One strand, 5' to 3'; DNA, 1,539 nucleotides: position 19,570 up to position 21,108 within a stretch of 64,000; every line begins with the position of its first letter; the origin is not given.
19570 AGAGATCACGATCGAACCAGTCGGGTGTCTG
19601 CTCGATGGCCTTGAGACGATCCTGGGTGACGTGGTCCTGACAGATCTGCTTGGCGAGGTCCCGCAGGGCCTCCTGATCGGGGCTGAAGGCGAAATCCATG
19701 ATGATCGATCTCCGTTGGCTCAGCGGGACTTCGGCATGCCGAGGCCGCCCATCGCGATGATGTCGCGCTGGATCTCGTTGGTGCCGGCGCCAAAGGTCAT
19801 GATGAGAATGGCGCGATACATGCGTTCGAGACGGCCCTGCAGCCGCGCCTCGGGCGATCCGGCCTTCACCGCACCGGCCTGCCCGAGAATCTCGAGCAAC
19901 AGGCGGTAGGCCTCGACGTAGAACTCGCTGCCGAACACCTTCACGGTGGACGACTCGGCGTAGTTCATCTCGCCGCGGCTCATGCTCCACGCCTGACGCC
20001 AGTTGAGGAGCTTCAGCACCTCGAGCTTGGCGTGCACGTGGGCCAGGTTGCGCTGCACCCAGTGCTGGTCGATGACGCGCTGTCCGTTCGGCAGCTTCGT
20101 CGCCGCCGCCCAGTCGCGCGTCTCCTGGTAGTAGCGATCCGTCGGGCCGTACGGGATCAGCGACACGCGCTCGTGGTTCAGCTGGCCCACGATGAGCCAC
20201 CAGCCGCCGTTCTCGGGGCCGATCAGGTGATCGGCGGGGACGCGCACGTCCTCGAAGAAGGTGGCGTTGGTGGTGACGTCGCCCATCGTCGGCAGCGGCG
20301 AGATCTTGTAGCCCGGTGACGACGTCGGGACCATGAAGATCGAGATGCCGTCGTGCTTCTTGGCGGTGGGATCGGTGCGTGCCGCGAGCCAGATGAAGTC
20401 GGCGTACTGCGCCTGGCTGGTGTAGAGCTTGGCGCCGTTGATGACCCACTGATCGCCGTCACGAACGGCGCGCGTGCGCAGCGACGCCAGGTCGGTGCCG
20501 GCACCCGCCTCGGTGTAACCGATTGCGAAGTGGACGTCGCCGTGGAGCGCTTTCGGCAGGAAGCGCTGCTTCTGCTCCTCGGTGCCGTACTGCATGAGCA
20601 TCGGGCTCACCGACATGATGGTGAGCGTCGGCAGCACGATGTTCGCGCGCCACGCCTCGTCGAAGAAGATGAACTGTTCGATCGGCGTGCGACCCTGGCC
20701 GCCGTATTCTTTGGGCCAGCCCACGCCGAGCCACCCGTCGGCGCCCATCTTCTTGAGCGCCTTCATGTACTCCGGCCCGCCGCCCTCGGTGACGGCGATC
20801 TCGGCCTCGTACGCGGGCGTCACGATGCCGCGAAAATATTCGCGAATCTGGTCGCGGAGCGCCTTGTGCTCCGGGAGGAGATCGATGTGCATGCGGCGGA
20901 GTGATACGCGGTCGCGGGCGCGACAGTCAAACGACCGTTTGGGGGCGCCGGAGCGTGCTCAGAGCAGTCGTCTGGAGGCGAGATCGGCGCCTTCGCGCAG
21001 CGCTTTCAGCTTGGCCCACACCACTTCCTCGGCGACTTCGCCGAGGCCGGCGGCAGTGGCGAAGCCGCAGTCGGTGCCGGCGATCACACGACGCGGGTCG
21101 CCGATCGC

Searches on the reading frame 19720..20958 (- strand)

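Call 11: search_protein_families(library=pfam, proteins=[window:19720-20958:-], max_evalue=0.00001)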
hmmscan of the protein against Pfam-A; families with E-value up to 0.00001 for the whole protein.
window:19720-20958:- (412 aa): 3 families
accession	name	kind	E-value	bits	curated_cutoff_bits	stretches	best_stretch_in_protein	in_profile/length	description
PF00441.29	Acyl-CoA_dh_1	-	4.5e-32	111.7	22.4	1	250-404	1-148/150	Acyl-CoA dehydrogenase, C-terminal domain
PF02771.21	Acyl-CoA_dh_N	-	5.3e-22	78.8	22.9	1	29-140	2-112/113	Acyl-CoA dehydrogenase, N-terminal domain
PF02770.24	Acyl-CoA_dh_M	-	2.2e-19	69.9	33.3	1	145-238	1-97/97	Acyl-CoA dehydrogenase, middle domain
